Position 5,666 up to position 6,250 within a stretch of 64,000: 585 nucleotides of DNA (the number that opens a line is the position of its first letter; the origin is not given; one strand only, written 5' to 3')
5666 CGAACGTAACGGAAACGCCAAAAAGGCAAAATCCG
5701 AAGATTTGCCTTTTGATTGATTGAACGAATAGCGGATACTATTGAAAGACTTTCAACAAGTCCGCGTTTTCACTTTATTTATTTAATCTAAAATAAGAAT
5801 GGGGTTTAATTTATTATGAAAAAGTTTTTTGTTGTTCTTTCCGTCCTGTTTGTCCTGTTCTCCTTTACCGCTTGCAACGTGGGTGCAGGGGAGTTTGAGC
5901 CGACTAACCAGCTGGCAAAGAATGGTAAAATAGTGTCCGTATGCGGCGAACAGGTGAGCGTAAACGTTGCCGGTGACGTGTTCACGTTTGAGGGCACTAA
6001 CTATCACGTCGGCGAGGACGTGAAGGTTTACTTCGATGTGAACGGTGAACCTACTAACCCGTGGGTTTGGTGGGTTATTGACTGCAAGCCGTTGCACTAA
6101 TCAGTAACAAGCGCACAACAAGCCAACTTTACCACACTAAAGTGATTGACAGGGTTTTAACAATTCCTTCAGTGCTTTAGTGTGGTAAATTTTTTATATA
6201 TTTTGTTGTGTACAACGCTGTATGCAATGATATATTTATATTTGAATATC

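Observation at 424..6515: Three families of short palindromic repeats tile the early host-takeover-like region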

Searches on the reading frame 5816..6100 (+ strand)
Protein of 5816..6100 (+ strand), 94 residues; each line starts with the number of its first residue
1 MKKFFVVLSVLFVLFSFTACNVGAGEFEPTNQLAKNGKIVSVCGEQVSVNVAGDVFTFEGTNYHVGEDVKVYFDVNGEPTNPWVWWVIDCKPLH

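Call 12: search_protein_families(library=pfam, proteins=[window:5816-6100:+], max_evalue=0.1)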
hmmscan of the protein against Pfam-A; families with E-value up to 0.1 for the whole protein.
window:5816-6100:+ (94 aa): 2 families
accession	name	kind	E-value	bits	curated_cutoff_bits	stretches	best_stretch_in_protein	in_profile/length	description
PF11246.14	Phage_gp53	-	0.067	13.3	21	1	59-86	108-135/200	Base plate wedge protein 53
PF14569.12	zf-UDP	-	0.094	13.2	27.1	0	35-57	6-28/78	Zinc-binding RING-finger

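Call 16: find_encoding_contigs(protein=window:5816-6100:+, flank=10000, max_places=8)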
Protein window:5816-6100:+ (94 aa): 3 contigs read that carry it; 2 places shown.
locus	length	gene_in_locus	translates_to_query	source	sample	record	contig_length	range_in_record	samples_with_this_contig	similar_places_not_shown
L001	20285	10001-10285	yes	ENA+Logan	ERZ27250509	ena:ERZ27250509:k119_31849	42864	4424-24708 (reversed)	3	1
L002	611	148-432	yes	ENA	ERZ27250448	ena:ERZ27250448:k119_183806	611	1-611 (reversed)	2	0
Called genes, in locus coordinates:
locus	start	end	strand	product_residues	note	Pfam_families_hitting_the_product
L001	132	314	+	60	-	-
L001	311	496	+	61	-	-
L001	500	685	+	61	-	-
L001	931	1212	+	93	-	-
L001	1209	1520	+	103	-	-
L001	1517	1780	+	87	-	-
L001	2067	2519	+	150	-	-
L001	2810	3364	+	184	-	PF04545:Sigma70_r4 (faint)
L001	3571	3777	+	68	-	-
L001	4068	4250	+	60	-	-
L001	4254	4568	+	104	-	-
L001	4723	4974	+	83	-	-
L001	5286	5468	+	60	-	-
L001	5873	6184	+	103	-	PF12098:DUF3574 (weak)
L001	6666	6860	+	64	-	PF07927:HicA_toxin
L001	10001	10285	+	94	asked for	-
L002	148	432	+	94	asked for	-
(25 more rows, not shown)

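Call 69: search_protein_families(library=phrogs, max_evalue=0.001, proteins=[window:5816-6100:+])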
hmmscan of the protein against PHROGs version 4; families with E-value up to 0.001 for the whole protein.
window:5816-6100:+ (94 aa): 0 families
